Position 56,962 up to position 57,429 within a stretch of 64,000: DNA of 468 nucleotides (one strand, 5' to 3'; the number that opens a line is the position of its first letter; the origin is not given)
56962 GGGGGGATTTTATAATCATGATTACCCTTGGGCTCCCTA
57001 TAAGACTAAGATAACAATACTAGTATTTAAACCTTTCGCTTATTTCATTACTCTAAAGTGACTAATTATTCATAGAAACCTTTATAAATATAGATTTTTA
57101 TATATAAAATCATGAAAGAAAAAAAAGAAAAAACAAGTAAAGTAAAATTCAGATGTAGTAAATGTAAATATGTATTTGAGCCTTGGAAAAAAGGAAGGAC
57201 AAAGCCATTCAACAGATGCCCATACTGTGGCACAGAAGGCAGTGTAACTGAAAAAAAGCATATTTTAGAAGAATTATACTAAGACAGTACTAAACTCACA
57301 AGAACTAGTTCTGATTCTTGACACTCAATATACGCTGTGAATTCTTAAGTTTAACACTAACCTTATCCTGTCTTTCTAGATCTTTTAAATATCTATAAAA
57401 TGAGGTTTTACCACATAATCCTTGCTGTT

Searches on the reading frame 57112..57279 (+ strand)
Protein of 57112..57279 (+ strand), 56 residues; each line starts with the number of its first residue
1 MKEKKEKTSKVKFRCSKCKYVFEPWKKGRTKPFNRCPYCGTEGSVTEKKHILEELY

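Call 115: search_protein_families(library=pfam, proteins=[window:57112-57279:+], max_evalue=0.01)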
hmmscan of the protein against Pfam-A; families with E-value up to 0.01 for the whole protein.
window:57112-57279:+ (56 aa): 8 families
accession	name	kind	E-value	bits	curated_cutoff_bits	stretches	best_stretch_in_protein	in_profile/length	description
PF09723.15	Zn_ribbon_8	-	5.9e-06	26.6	34.4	1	13-41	6-34/41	Zinc ribbon domain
PF13717.11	Zn_ribbon_4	-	0.00024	21.4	30.3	0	7-22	20-35/36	zinc-ribbon domain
PF14311.12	DUF4379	-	0.0016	19.1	24.5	1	6-40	21-54/56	Probable Treble clef zinc finger domain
PF01155.25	HypA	-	0.0018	18.7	28.9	1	7-43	65-96/112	Hydrogenase/urease nickel incorporation, metallochaperone, hypA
PF13719.11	Zn_ribbon_5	-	0.002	18.3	29.3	0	7-22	20-35/37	zinc-ribbon domain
PF13248.11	Zn_ribbon_3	-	0.0033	17.3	27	0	34-41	3-10/26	zinc-ribbon domain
PF02150.21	Zn_ribbon_RPB9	-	0.007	16.7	25.2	1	4-23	16-32/36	RNA polymerases M/15 Kd subunit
PF24441.1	DUF7560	-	0.0082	16.3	27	0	35-47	7-19/44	Family of unknown function (DUF7560)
